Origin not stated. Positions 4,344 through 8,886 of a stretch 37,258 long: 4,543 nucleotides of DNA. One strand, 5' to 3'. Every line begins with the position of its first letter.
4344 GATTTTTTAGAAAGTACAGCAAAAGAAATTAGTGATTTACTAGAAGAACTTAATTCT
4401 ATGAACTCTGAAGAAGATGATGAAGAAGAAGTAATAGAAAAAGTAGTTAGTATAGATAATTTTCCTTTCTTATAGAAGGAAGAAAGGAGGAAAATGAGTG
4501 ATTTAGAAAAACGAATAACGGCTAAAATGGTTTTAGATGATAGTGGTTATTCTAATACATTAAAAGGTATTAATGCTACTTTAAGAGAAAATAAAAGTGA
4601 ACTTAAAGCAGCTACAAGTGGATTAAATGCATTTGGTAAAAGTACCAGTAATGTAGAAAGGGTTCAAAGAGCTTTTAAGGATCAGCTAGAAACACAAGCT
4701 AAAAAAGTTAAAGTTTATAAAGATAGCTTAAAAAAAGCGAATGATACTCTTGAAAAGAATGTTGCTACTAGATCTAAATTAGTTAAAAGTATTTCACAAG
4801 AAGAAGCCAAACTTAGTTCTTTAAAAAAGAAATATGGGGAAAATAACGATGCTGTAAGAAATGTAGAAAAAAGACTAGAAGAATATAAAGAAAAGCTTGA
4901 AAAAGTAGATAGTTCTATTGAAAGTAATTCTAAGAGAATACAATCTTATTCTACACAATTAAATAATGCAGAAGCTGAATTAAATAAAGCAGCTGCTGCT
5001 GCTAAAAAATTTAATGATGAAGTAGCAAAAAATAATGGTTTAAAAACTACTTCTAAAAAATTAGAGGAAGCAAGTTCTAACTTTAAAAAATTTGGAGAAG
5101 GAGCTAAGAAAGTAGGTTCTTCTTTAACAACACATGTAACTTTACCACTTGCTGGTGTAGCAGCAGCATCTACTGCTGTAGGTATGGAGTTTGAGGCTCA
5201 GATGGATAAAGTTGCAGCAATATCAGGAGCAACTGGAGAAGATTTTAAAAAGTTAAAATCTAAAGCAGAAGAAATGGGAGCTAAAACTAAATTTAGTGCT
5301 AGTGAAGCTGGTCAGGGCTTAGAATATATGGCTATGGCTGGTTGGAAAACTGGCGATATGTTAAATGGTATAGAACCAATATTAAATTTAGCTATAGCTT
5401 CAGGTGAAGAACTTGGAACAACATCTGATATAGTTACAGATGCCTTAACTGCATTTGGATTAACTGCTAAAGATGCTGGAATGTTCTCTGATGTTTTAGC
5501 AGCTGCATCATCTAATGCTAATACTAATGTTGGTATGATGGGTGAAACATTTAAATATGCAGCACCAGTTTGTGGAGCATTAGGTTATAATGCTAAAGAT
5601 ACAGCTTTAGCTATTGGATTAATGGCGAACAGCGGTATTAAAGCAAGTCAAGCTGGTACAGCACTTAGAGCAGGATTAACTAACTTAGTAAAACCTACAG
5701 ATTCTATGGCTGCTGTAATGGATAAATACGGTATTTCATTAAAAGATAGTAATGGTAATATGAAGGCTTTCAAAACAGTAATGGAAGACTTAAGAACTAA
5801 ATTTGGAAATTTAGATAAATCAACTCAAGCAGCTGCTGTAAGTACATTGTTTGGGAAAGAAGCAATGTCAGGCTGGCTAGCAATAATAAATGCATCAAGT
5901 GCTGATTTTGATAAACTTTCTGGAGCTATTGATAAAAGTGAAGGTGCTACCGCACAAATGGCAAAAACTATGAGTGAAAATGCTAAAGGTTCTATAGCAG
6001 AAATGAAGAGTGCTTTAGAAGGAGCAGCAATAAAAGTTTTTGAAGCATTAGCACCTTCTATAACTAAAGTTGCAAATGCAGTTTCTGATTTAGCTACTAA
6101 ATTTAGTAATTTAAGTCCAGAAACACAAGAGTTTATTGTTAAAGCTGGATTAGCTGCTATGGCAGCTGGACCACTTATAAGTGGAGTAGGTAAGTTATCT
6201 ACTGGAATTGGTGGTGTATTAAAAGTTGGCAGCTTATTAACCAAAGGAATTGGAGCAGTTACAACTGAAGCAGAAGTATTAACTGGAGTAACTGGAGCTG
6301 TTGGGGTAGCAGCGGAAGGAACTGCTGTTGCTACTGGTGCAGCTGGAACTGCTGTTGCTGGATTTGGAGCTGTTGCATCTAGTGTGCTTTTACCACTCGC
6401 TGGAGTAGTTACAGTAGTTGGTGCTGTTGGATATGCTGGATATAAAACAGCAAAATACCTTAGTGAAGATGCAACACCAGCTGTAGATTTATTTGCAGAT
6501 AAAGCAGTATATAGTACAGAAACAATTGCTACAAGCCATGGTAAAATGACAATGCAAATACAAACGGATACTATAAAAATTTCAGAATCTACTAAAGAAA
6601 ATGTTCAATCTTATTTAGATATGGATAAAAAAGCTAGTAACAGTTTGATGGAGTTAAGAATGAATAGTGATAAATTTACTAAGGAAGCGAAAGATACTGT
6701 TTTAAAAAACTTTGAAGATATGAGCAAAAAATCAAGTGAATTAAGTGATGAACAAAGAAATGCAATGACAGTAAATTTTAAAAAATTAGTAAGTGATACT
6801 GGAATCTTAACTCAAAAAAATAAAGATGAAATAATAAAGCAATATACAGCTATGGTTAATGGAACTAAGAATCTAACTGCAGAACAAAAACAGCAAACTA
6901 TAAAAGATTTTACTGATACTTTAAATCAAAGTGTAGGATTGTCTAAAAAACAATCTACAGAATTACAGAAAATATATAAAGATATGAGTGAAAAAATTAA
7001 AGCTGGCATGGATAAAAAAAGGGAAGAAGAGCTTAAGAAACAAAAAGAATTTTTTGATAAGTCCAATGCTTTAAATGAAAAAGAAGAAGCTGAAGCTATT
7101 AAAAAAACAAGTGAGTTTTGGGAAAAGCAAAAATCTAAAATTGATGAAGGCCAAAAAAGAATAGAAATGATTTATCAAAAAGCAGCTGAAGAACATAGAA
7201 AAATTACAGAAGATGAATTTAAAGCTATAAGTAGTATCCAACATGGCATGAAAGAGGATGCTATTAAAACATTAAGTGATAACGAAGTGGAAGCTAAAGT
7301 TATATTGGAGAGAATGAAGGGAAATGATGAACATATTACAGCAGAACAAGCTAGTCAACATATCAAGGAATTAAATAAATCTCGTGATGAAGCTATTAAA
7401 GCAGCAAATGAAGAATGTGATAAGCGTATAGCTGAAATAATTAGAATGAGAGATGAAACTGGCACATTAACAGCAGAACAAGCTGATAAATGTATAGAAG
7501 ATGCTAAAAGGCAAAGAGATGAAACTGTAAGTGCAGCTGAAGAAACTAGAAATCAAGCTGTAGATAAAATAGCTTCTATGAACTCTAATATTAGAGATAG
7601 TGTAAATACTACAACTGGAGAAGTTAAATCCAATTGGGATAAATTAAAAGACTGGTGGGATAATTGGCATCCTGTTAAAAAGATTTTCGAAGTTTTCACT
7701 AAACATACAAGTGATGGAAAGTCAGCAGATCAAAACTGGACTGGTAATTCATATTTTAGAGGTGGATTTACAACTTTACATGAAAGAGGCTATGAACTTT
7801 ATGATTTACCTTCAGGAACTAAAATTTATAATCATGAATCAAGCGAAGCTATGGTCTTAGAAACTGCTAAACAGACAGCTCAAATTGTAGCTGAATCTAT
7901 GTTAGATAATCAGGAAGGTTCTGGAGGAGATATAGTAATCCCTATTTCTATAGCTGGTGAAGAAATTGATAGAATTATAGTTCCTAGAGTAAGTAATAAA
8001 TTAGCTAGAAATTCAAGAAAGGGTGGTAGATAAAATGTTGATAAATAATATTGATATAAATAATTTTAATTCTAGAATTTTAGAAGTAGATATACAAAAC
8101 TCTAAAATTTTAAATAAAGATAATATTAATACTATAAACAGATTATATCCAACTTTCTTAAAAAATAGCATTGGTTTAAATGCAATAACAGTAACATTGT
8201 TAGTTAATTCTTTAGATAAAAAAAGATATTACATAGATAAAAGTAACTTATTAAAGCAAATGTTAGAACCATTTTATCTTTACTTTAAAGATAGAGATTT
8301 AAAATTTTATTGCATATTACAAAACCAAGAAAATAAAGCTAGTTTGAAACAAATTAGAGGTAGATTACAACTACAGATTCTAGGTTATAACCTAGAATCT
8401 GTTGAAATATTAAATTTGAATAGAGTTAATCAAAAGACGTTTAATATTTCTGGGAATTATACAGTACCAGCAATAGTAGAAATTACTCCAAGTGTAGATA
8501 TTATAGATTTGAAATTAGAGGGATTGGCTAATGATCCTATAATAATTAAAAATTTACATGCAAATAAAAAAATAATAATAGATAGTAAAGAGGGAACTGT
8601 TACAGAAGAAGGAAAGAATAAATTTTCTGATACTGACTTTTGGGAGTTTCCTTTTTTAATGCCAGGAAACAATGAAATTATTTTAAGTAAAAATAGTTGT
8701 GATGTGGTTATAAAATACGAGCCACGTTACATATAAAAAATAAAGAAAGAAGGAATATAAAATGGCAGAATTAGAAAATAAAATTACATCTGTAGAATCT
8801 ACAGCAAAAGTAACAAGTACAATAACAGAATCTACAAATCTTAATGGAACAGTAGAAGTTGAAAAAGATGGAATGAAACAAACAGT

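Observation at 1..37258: Whole window is a closed phage-plasmid: exact 99-bp end overlap, no recombinase, plasmid partition and theta replicon beside an HK97-like virion module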

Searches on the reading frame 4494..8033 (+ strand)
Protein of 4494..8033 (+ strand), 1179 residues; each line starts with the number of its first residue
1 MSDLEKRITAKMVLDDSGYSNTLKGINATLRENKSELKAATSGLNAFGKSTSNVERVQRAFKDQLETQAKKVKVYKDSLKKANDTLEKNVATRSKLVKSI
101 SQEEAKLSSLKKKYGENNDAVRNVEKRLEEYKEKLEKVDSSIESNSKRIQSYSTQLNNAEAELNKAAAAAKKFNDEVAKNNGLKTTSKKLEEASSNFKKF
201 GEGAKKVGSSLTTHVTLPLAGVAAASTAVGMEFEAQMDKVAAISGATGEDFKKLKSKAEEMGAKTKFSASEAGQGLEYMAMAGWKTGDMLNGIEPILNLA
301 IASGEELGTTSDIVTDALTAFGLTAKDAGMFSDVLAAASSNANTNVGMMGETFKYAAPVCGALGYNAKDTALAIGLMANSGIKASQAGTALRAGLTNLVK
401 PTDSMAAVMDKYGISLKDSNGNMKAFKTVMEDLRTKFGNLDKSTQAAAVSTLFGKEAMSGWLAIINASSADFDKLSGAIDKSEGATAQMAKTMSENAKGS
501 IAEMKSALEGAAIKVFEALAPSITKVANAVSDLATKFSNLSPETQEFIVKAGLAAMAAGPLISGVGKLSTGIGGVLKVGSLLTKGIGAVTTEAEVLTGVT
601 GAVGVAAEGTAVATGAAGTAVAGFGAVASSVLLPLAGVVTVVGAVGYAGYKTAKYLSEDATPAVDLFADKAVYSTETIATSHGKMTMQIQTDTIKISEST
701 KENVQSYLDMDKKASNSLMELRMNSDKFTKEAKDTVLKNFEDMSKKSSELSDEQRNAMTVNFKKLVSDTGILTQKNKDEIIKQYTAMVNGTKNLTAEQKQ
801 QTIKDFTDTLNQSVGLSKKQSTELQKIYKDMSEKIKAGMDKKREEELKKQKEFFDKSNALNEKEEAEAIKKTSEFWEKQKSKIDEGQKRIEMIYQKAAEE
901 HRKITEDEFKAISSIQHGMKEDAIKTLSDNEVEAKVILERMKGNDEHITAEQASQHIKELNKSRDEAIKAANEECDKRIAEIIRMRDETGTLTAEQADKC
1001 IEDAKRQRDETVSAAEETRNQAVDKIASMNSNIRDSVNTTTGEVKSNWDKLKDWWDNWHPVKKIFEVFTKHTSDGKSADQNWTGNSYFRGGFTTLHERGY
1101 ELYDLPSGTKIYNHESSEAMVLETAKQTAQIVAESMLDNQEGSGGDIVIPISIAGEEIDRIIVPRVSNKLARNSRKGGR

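Call 14: search_protein_families(library=pfam, proteins=[window:4494-8033:+], max_evalue=0.01)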
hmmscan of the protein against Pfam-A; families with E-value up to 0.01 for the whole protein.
window:4494-8033:+ (1179 aa): 3 families
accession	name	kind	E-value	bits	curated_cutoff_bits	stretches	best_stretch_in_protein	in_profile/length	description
PF10145.14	PhageMin_Tail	-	2.3e-59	201.1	33.2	1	256-454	2-201/201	Phage-related minor tail protein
PF05911.16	FPP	-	0.0009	18.1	40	1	14-182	631-797/871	Filament-like plant protein, long coiled-coil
PF08651.15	DASH_Duo1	-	0.0076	16.5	25.4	0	118-160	13-55/74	DASH complex subunit Duo1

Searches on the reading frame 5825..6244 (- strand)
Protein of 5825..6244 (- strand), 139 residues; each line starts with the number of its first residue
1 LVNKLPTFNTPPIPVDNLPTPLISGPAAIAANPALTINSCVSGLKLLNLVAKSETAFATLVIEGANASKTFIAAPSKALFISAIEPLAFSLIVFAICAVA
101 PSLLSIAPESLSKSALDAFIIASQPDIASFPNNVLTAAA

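Call 93: search_protein_families(library=pfam, proteins=[window:5825-6244:-], max_evalue=0.05)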
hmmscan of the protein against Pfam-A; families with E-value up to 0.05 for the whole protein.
window:5825-6244:- (139 aa): 0 families

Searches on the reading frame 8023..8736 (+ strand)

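Call 14: search_protein_families(library=pfam, proteins=[window:8023-8736:+], max_evalue=0.01)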
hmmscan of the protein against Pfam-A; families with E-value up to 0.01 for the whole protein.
window:8023-8736:+ (237 aa): 2 families
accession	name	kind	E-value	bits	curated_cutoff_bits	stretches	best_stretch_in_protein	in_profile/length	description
PF22768.1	SPP1_Dit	-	3.2e-12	46.9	25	1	144-236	2-97/97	Siphovirus-type tail component, C-terminal domain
PF20753.2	DUF6558_C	-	1.5e-07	32.1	24.4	1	145-232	29-119/119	Phage tail C-terminal domain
